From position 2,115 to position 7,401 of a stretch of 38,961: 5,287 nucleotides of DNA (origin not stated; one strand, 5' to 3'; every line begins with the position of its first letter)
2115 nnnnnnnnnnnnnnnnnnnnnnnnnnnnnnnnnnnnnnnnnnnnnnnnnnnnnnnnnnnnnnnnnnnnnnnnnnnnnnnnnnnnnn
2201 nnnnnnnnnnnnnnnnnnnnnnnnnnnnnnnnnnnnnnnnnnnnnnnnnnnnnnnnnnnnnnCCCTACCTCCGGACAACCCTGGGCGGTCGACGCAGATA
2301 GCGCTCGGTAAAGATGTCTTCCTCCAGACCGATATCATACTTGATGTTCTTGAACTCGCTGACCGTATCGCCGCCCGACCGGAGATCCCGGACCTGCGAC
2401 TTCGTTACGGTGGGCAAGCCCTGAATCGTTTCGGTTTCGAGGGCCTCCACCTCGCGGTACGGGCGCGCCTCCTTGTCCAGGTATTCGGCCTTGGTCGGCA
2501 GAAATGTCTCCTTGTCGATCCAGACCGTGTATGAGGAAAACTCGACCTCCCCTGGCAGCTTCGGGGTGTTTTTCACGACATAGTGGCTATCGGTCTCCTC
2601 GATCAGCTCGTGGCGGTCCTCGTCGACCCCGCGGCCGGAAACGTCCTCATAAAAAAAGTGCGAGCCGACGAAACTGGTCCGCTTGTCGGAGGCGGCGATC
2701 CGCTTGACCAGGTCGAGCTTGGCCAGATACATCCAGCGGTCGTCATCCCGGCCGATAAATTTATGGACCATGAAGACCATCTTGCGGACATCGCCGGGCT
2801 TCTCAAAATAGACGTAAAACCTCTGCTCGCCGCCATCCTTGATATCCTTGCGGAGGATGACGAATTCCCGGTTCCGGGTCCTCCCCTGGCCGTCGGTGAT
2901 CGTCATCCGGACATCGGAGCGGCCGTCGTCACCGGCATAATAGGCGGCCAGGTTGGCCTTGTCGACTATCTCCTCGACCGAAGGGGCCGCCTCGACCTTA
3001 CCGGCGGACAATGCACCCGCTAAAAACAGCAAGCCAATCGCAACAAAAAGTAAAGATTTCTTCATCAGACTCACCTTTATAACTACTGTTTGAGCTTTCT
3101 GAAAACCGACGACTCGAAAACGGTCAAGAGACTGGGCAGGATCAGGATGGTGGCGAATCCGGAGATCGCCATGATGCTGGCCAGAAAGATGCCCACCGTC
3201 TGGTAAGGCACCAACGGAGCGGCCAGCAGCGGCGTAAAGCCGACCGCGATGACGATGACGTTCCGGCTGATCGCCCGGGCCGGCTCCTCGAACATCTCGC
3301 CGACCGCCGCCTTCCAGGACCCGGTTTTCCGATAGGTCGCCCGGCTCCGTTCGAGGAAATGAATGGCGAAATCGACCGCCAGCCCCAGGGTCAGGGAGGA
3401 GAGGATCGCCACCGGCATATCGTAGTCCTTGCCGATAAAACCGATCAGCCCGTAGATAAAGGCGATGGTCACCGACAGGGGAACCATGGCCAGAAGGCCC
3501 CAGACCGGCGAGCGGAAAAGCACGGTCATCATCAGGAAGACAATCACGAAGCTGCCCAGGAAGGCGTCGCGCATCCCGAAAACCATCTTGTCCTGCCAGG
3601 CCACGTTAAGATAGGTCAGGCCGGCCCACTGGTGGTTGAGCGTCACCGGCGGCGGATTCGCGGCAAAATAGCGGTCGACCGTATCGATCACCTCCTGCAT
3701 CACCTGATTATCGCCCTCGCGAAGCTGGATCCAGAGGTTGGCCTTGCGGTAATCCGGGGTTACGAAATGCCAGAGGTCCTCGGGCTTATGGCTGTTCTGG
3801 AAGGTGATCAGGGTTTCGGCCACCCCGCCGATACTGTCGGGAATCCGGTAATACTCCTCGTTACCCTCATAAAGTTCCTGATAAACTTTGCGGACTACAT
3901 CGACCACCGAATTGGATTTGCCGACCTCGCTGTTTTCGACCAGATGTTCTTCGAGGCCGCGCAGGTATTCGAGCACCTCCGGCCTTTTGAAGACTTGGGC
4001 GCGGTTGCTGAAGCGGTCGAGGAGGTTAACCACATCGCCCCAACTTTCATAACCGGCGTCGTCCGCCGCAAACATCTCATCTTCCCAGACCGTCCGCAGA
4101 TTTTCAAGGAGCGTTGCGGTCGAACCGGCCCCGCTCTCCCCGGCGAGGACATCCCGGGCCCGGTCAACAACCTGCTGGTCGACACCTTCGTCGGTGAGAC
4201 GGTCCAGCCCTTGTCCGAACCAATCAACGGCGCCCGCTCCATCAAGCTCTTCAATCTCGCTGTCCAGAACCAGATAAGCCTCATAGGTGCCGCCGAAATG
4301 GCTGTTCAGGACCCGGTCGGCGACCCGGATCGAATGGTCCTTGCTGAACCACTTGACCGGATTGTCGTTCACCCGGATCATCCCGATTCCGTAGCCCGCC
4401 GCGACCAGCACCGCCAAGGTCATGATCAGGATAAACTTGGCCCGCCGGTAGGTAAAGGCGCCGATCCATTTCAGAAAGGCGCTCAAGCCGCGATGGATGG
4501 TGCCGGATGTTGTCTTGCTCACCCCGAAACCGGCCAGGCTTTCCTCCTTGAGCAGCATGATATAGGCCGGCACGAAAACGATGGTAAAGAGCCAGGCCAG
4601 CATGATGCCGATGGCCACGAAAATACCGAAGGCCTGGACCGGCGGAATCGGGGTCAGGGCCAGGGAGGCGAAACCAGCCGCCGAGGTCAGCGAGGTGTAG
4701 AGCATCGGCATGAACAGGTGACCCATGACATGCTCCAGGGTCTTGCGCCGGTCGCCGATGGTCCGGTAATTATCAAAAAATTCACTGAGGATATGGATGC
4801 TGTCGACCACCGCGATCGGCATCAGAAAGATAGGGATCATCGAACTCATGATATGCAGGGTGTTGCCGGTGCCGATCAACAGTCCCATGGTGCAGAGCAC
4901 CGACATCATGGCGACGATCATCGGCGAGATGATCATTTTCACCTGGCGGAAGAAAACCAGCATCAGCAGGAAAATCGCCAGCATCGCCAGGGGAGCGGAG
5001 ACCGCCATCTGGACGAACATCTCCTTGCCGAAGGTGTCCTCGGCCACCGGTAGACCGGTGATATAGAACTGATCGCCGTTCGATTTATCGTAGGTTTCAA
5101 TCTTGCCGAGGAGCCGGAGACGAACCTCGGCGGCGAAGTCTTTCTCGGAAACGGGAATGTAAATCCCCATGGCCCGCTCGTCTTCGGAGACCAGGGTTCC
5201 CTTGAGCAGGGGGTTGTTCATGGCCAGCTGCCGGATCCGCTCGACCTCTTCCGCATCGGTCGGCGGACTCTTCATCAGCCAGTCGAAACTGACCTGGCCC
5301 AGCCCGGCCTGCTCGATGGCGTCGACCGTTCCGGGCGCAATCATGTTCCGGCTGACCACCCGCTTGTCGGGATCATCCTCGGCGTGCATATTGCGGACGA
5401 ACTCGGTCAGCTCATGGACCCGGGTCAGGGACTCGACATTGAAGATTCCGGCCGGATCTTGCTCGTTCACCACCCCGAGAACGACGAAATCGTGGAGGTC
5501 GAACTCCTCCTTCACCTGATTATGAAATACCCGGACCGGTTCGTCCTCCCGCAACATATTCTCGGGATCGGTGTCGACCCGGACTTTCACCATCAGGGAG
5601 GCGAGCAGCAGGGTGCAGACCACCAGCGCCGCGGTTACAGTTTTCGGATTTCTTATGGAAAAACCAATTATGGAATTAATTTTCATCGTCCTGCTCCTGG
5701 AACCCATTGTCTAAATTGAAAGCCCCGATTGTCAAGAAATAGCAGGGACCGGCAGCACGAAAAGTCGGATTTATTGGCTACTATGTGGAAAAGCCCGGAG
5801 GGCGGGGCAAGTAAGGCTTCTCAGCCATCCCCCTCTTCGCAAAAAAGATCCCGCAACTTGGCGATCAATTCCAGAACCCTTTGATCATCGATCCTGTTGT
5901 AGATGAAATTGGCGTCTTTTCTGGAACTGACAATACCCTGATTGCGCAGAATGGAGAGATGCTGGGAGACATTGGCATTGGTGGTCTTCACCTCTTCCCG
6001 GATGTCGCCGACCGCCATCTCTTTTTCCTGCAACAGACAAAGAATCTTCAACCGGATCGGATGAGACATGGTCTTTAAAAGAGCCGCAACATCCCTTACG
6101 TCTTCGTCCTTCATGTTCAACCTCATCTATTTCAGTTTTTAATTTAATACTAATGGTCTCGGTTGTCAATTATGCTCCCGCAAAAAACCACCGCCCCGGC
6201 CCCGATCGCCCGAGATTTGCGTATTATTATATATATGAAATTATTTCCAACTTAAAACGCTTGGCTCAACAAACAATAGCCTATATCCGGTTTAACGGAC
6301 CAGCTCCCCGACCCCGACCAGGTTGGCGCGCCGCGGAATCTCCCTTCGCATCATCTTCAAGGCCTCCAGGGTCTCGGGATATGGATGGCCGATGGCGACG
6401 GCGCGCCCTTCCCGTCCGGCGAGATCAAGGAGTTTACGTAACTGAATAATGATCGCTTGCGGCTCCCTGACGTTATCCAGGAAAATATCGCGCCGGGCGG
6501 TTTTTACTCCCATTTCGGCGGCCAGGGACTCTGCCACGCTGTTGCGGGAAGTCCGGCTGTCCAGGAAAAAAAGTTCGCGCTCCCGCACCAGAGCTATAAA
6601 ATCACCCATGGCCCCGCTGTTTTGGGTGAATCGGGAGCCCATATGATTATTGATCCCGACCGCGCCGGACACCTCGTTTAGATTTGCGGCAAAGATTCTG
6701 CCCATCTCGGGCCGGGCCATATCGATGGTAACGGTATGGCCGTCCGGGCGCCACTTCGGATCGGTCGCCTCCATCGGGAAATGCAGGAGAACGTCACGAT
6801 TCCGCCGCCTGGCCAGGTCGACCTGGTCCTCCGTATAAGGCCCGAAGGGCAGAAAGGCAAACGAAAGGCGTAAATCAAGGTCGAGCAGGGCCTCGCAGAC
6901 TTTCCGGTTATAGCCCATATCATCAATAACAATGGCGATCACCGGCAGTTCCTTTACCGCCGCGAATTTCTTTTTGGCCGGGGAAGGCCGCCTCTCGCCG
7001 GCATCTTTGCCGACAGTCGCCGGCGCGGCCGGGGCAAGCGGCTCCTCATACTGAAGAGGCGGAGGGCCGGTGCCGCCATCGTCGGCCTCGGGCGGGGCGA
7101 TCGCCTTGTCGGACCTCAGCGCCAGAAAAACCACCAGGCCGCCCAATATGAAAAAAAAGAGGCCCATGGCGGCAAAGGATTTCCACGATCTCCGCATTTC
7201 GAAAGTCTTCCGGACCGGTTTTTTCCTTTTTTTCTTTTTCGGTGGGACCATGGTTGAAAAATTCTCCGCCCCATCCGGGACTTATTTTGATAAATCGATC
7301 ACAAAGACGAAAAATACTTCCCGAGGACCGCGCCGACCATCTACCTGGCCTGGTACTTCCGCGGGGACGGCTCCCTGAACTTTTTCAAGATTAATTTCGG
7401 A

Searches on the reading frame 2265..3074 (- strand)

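Call 8: search_protein_families(library=pfam, proteins=[window:2265-3074:-], max_evalue=0.001)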
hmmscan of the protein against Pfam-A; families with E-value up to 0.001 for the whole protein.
window:2265-3074:- (269 aa): 1 family
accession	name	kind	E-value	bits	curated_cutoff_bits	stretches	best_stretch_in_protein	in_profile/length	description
PF17131.11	LolA_like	-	3.6e-53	180.4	30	1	82-262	1-184/184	Outer membrane lipoprotein-sorting protein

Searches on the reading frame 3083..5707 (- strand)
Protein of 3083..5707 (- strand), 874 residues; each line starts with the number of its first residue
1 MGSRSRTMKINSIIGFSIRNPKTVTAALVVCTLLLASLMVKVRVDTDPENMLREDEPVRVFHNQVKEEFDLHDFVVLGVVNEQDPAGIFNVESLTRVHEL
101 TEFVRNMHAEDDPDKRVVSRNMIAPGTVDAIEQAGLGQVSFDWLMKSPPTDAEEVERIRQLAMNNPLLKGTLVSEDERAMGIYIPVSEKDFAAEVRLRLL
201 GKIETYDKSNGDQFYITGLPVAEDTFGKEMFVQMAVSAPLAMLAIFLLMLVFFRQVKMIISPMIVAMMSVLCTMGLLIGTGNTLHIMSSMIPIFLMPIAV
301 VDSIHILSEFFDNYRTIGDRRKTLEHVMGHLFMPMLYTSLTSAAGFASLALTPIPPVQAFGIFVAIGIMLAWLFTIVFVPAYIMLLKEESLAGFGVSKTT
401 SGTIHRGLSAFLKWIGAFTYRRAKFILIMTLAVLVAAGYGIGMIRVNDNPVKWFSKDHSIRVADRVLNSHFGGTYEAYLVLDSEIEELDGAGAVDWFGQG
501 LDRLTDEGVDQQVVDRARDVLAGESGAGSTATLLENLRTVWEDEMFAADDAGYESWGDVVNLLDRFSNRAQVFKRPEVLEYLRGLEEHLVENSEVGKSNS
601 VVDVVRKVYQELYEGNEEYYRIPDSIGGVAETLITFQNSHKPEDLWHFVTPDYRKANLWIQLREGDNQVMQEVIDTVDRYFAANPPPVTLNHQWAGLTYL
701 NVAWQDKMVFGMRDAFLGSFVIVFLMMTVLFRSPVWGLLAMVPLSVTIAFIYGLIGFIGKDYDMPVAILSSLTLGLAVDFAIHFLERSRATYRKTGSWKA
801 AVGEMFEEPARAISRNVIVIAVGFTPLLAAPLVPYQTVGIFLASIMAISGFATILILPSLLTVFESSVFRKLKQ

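Call 8: search_protein_families(library=pfam, proteins=[window:3083-5707:-], max_evalue=0.001)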
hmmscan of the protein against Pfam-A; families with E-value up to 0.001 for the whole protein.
window:3083-5707:- (874 aa): 4 families
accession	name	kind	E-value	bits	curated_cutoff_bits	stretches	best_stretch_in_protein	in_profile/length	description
PF03176.21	MMPL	-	1.5e-32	113.3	20.5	2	640-864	72-302/333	MMPL family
PF02460.24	Patched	-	7.3e-10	39.2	23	1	255-383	27-154/156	Patched SSD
PF12349.14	Sterol-sensing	-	2.4e-08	34.4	22.3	1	258-381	8-131/153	Sterol-sensing domain of SREBP cleavage-activation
PF00873.25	ACR_tran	-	0.00054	18.2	28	1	687-864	843-1020/1021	AcrB/AcrD/AcrF family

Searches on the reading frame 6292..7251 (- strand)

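Call 8: search_protein_families(library=pfam, proteins=[window:6292-7251:-], max_evalue=0.001)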
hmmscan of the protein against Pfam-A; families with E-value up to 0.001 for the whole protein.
window:6292-7251:- (319 aa): 1 family
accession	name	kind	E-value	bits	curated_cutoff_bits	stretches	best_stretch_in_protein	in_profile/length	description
PF04748.18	Polysacc_deac_2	-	3.2e-69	232.7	27.5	1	107-317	1-211/212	Divergent polysaccharide deacetylase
